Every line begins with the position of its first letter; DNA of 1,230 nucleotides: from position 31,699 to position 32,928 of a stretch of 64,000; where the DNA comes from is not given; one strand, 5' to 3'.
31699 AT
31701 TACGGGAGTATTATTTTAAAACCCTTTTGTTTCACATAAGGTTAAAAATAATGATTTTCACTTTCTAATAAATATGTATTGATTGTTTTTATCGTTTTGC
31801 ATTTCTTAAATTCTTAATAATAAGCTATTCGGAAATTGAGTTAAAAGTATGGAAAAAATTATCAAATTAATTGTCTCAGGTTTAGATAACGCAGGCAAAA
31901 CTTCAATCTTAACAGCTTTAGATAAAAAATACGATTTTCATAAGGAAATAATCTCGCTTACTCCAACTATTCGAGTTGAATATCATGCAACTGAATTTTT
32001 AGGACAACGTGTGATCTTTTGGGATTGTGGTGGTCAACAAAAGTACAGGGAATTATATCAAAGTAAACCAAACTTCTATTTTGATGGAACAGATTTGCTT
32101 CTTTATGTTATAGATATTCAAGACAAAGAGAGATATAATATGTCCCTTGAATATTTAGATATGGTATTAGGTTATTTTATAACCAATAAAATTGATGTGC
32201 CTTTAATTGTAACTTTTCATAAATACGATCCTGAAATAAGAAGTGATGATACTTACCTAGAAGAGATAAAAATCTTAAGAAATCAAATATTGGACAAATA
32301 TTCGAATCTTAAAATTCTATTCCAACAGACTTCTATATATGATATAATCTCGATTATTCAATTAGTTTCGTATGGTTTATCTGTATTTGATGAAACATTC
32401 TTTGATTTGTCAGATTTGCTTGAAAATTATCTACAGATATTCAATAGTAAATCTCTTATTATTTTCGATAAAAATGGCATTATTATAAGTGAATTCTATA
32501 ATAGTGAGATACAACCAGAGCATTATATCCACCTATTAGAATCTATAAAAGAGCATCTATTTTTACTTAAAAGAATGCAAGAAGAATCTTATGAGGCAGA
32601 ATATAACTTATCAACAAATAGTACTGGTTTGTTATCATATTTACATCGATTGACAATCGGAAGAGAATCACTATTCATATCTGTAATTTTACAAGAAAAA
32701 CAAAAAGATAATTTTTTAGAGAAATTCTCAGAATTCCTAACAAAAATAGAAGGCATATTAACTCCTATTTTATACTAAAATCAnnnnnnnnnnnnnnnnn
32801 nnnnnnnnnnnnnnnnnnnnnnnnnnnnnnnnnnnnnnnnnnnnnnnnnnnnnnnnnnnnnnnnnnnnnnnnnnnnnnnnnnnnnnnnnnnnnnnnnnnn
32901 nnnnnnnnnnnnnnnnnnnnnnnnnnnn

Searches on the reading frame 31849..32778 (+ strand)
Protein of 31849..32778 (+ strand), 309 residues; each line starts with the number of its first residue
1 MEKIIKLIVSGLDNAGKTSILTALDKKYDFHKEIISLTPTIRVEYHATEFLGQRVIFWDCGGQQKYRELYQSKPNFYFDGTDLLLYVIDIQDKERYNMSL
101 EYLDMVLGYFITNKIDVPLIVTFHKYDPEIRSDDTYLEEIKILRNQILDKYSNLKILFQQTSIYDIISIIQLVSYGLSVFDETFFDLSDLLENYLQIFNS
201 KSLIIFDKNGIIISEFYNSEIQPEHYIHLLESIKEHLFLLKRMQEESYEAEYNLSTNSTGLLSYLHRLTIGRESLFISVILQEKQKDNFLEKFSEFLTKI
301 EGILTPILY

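Call 77: search_protein_families(library=pfam, proteins=[window:31849-32778:+], max_evalue=0.001)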
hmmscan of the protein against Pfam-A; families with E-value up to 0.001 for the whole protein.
window:31849-32778:+ (309 aa): 6 families
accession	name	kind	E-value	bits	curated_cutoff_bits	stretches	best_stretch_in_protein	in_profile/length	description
PF00025.27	Arf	-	5.3e-19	68.8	22.3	1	2-145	12-144/174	ADP-ribosylation factor family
PF04670.18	Gtr1_RagA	-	1.7e-18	67.3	22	1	6-222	1-218/232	Gtr1/RagA G protein conserved region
PF08477.19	Roc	-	1.4e-06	28.9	27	1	6-98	1-97/119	Ras of Complex, Roc, domain of DAPkinase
PF01926.29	MMR_HSR1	-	1.5e-05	25.5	21.9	1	8-99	3-92/113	50S ribosome-binding GTPase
PF00071.28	Ras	-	1.7e-05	24.9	21.6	1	6-127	1-115/162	Ras family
PF09439.16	SRPRB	-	0.00021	21.2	25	1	6-127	5-120/178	Signal recognition particle receptor beta subunit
